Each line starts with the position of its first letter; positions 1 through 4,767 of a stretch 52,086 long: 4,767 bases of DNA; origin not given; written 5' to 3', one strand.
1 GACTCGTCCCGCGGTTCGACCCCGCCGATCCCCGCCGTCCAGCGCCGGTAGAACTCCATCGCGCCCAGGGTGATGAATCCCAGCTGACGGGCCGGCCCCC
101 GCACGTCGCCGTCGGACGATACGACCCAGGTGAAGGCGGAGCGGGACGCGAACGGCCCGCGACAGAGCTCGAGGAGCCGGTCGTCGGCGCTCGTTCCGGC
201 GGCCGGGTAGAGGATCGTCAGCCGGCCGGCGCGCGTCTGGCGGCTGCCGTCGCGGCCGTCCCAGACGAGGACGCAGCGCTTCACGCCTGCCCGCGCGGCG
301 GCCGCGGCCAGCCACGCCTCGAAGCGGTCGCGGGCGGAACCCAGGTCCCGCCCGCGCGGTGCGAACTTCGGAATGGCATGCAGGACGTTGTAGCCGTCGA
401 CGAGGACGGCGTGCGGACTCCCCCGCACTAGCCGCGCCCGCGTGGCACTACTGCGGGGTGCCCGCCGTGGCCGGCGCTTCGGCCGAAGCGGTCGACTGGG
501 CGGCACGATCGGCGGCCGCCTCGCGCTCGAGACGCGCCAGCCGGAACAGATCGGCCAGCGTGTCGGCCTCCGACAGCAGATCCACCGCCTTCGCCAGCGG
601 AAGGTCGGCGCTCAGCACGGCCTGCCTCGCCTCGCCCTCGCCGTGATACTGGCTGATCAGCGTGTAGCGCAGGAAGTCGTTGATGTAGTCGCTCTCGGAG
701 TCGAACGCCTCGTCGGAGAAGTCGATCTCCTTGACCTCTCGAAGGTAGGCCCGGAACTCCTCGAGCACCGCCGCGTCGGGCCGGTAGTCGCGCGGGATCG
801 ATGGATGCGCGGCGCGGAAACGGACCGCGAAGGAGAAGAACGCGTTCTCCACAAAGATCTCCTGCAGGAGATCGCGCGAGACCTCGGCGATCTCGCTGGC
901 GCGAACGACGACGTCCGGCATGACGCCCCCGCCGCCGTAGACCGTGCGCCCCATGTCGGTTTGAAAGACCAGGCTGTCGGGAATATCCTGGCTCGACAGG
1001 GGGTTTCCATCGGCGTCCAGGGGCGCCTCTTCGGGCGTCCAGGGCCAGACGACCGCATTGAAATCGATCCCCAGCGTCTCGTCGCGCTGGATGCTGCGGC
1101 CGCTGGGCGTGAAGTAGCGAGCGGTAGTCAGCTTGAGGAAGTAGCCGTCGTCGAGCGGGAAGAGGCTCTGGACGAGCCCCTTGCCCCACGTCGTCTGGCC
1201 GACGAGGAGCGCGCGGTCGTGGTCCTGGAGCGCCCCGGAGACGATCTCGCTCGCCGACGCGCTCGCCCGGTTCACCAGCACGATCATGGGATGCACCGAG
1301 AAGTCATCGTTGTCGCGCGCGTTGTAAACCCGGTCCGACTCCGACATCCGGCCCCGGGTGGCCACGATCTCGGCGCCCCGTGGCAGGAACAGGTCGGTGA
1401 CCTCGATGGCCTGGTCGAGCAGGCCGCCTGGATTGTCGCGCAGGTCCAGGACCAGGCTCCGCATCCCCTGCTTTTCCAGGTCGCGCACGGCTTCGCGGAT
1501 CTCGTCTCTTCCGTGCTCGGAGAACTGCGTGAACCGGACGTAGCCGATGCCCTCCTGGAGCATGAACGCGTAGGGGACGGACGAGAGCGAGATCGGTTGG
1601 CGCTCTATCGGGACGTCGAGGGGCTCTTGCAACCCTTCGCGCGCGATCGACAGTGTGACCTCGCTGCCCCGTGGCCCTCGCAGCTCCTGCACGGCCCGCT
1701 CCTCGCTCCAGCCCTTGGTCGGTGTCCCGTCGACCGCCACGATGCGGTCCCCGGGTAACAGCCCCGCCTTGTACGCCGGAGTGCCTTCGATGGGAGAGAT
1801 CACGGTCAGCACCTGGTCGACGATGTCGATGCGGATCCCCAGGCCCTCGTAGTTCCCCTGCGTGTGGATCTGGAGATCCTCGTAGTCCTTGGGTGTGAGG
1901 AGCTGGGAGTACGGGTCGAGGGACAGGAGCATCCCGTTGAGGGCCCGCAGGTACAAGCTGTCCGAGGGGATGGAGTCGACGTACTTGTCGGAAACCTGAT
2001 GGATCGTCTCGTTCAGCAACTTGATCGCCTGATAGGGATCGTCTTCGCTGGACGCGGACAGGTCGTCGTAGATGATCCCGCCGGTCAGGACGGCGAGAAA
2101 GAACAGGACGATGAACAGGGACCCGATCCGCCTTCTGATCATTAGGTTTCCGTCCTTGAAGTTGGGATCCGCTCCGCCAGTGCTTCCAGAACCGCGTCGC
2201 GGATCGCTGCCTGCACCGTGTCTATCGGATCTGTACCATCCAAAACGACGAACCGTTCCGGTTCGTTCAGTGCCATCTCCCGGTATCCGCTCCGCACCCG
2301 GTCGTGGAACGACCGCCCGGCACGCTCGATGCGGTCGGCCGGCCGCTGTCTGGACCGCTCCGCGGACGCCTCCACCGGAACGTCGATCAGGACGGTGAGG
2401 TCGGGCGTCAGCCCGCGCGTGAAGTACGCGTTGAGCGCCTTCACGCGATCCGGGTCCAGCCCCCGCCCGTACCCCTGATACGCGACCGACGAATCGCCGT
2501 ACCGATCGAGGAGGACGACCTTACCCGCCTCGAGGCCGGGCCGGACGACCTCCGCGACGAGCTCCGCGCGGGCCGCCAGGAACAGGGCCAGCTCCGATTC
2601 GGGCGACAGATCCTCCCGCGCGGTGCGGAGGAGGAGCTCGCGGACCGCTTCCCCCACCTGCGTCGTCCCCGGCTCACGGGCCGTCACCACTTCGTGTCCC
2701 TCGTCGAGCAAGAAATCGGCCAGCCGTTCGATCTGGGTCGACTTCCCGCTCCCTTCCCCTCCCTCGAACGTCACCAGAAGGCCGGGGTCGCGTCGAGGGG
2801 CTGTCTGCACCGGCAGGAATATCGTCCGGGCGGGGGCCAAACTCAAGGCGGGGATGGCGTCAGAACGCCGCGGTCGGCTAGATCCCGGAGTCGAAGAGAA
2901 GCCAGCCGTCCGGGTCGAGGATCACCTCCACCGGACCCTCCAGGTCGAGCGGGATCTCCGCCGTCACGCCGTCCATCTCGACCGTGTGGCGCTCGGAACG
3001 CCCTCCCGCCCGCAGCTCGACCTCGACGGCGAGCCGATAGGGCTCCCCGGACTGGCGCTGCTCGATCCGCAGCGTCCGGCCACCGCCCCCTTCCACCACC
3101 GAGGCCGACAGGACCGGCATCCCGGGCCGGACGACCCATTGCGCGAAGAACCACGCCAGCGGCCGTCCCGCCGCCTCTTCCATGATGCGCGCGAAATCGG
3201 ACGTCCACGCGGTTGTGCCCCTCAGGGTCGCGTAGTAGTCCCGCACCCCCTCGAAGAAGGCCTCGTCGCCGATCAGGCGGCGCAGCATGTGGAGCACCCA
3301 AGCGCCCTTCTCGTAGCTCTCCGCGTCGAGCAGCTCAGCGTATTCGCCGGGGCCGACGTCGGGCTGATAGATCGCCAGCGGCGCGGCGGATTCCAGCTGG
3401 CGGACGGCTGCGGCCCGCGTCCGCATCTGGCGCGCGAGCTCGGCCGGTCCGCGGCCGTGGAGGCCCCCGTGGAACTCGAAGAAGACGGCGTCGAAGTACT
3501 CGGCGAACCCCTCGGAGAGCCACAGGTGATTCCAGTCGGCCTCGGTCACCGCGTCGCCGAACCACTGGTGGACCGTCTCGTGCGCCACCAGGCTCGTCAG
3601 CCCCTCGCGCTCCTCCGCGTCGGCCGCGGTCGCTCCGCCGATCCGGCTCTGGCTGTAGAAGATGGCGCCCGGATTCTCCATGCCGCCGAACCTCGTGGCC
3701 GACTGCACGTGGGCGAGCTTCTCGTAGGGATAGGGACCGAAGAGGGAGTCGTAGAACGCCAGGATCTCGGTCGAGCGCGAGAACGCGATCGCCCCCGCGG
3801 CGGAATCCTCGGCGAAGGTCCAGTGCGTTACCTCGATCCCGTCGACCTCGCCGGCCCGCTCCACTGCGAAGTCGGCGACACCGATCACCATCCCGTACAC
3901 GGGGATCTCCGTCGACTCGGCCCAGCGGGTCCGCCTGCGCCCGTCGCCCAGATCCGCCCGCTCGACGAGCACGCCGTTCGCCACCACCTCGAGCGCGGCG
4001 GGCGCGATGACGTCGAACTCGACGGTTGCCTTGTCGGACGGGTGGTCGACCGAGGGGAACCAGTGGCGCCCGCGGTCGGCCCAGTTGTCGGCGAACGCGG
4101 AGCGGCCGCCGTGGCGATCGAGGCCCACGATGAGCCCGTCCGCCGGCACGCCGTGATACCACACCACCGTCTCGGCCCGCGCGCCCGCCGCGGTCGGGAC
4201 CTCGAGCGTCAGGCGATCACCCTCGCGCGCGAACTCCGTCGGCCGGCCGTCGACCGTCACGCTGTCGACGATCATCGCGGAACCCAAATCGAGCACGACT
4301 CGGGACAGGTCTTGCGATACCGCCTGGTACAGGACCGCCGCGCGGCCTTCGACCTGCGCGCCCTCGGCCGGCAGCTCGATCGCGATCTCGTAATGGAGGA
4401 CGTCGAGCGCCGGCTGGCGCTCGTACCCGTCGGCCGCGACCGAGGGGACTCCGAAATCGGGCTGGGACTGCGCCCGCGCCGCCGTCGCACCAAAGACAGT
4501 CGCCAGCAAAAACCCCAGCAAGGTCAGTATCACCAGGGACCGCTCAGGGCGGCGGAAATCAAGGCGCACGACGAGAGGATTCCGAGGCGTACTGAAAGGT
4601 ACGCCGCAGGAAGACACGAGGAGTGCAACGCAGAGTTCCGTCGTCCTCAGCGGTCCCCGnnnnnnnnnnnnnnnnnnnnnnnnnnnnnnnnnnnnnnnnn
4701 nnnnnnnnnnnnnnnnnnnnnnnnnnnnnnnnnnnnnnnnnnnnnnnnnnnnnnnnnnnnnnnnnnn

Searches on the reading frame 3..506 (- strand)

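Call 52: search_protein_families(library=pfam, proteins=[window:3-506:-], max_evalue=0.00001)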
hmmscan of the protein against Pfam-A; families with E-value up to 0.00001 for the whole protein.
window:3-506:- (168 aa): 1 family
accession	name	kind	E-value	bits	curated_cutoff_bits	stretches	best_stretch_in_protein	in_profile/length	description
PF05991.17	NYN_YacP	-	3.9e-11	43.7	24.6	1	34-155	1-126/166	YacP-like NYN domain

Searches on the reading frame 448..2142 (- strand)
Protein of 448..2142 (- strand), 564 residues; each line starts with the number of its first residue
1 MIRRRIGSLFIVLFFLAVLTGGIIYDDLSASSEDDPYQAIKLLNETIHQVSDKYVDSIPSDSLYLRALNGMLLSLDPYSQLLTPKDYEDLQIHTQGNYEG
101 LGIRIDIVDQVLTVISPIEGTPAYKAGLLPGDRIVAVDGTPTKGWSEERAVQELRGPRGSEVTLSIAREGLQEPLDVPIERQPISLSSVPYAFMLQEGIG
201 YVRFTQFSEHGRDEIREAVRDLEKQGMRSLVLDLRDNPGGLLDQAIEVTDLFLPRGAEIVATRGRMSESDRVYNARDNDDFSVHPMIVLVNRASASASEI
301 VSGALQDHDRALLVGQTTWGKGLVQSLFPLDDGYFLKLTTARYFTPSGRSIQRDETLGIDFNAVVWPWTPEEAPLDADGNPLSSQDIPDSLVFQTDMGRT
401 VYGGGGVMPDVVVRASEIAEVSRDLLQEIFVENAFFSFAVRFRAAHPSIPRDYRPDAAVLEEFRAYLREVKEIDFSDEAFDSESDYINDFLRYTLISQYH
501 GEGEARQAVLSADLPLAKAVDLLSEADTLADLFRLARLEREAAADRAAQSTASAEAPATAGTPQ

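Call 52: search_protein_families(library=pfam, proteins=[window:448-2142:-], max_evalue=0.00001)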
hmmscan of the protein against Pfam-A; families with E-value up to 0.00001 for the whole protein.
window:448-2142:- (564 aa): 4 families
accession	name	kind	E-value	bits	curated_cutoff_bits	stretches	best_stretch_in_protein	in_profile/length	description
PF03572.23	Peptidase_S41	-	6.1e-53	179.2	24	1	199-358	2-158/165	Peptidase family S41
PF00595.29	PDZ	-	7.7e-14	52.3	23.2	1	91-166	3-80/81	PDZ domain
PF17820.7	PDZ_6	-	2.6e-13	49.9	27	1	114-168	2-54/54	PDZ domain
PF13180.12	PDZ_2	-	3.9e-10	40.3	27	1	101-178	3-79/80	PDZ domain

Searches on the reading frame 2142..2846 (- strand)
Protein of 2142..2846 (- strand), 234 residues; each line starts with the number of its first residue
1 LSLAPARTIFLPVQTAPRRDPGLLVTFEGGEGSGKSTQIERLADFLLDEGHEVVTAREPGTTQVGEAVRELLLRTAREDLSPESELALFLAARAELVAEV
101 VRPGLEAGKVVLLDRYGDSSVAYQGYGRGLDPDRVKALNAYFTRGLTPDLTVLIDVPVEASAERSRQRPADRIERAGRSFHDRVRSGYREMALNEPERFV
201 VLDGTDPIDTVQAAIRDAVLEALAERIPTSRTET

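Call 52: search_protein_families(library=pfam, proteins=[window:2142-2846:-], max_evalue=0.00001)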
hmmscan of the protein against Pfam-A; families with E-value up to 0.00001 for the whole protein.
window:2142-2846:- (234 aa): 2 families
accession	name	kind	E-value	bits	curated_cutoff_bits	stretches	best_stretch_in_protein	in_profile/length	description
PF02223.23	Thymidylate_kin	-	2.1e-45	155.1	27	1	27-215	1-185/185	Thymidylate kinase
PF13521.12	AAA_28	-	1.4e-08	35.5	27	1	25-191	2-149/164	AAA domain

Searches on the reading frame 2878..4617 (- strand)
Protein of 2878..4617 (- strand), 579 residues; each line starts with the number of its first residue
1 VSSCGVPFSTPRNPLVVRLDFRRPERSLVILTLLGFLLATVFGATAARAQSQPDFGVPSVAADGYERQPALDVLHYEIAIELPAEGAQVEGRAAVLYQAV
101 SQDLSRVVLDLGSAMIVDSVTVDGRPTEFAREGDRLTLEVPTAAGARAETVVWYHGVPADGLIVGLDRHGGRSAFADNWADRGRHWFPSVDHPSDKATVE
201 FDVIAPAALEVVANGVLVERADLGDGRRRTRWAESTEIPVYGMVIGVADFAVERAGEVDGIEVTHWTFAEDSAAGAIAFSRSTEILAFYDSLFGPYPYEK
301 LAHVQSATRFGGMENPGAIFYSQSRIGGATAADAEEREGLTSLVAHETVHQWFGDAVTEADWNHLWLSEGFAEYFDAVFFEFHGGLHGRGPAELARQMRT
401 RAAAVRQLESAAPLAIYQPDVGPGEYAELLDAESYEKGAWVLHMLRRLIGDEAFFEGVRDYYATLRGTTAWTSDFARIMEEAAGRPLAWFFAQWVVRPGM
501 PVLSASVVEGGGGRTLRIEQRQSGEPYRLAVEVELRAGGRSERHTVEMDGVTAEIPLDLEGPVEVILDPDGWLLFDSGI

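Call 52: search_protein_families(library=pfam, proteins=[window:2878-4617:-], max_evalue=0.00001)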
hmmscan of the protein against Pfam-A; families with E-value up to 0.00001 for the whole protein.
window:2878-4617:- (579 aa): 2 families
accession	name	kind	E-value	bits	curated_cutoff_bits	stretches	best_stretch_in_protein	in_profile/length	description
PF01433.26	Peptidase_M1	-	9.5e-42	143.5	27.7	1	281-494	5-218/218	Peptidase family M1 domain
PF17900.6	Peptidase_M1_N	-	1.6e-10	41.8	25.8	1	75-241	4-185/186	Peptidase M1 N-terminal domain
